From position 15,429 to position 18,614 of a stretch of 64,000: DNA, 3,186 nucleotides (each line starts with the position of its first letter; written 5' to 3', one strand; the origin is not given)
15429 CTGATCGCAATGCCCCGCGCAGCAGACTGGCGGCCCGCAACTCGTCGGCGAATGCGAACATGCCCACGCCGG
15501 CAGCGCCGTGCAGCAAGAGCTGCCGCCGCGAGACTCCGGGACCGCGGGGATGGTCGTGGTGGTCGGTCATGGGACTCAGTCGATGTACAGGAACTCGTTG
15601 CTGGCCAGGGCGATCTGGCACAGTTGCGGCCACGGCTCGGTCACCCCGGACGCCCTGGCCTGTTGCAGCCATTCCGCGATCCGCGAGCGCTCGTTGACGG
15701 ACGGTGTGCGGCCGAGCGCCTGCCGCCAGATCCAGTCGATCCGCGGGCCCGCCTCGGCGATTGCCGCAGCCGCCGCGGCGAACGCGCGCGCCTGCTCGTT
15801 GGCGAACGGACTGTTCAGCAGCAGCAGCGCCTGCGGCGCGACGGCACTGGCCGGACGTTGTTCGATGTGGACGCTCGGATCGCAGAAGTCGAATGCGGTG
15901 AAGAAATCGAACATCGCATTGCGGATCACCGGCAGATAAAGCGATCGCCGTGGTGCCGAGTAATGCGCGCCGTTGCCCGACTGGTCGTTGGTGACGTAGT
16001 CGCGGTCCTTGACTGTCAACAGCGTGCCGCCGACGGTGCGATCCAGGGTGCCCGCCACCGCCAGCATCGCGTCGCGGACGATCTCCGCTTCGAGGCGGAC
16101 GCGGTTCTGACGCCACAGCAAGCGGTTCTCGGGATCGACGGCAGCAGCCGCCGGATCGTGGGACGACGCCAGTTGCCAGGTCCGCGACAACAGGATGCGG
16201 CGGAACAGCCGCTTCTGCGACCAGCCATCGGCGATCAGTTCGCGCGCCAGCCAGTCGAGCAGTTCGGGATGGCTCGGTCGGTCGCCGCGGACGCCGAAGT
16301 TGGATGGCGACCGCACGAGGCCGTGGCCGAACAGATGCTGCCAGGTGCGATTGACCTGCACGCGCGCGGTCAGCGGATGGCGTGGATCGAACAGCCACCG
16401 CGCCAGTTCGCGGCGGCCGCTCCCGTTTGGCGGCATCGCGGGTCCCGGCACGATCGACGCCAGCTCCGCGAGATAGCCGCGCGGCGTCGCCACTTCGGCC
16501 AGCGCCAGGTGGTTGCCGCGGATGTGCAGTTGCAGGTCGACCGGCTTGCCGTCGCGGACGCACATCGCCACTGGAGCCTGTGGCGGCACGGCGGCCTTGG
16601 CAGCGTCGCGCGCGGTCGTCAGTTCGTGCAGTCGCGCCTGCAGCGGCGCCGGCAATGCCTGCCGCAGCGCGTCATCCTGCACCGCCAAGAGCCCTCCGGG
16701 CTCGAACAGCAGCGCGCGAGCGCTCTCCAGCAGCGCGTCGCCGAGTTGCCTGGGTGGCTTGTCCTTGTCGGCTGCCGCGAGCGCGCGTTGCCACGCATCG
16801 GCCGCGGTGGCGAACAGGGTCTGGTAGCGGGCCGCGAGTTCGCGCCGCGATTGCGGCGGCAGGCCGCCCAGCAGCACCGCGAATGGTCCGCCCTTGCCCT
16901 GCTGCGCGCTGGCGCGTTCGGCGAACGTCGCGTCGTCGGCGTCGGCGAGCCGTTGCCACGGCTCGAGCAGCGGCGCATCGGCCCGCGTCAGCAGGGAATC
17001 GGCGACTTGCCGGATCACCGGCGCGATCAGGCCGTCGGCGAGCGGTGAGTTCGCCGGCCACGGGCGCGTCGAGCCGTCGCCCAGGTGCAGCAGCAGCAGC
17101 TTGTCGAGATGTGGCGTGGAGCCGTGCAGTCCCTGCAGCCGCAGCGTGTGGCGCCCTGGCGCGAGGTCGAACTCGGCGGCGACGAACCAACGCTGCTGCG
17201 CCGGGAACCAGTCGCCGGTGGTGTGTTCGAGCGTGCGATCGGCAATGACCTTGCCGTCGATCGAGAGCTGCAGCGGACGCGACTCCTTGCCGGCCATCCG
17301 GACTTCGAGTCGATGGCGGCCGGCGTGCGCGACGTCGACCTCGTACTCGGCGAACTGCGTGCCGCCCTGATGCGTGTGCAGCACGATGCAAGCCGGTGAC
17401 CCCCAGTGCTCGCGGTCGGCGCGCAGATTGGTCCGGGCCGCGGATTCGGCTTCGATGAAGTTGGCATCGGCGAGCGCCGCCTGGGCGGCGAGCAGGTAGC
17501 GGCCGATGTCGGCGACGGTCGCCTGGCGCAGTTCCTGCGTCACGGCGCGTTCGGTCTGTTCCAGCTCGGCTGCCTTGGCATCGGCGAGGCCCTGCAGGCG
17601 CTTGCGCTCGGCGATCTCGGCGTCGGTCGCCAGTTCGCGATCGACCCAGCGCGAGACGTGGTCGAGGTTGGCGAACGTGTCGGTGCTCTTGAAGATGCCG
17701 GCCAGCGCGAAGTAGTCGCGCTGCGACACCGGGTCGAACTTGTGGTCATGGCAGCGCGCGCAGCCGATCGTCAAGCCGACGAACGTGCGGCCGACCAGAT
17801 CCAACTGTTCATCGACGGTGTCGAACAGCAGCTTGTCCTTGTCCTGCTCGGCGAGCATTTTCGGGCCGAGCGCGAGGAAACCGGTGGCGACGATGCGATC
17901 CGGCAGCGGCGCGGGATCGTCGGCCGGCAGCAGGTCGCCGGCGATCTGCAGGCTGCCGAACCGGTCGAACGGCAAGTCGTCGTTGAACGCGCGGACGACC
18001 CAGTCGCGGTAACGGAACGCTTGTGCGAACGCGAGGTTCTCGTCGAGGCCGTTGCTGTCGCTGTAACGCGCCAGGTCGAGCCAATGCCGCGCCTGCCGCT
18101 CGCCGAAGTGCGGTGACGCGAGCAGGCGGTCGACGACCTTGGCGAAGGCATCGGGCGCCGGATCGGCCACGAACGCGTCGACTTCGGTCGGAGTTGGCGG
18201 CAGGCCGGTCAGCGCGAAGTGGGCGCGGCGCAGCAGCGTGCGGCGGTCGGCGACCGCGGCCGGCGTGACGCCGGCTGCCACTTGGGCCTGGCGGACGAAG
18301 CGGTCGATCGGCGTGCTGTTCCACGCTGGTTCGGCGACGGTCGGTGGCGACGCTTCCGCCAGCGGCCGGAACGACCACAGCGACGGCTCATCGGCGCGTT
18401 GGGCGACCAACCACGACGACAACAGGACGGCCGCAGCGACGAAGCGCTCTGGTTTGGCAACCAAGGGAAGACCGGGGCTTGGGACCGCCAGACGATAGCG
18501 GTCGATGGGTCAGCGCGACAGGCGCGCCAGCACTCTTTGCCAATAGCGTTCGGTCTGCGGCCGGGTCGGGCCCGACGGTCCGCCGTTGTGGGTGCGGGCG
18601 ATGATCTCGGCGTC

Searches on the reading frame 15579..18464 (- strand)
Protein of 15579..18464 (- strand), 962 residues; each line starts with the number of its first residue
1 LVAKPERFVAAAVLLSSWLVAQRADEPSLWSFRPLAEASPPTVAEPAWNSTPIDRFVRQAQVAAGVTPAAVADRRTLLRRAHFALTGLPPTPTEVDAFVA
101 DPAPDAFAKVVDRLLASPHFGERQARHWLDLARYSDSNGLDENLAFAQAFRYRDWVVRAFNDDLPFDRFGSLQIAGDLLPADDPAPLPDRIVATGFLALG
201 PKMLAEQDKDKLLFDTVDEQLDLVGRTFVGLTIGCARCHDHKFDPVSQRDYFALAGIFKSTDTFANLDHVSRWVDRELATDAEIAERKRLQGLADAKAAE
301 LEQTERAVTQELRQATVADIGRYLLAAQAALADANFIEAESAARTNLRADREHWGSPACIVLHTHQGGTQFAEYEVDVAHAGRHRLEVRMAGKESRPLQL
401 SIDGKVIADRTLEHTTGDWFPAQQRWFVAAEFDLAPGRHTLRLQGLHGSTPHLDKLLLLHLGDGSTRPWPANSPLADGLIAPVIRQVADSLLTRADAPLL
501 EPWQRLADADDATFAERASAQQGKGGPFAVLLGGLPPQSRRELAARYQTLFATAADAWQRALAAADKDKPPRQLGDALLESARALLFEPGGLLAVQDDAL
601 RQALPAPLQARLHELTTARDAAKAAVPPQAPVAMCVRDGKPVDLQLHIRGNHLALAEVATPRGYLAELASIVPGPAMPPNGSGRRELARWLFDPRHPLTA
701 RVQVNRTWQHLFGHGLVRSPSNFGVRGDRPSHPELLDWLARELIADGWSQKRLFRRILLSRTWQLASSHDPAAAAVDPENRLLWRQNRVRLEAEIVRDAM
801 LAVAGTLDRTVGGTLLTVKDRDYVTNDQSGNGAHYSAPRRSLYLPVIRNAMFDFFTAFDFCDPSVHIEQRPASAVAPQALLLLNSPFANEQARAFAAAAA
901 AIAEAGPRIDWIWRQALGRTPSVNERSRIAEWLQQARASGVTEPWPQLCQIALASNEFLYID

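Call 54: search_protein_families(library=pfam, proteins=[window:15579-18464:-], max_evalue=0.00001)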
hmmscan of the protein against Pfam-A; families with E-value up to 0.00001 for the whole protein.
window:15579-18464:- (962 aa): 2 families
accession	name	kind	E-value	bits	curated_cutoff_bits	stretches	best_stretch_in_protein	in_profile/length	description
PF07587.16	PSD1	-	6.4e-85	284.9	28.5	1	683-932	1-243/244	Protein of unknown function (DUF1553)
PF07583.16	PSCyt2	-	1.7e-76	257.2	29.8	1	52-262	1-208/209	Protein of unknown function (DUF1549)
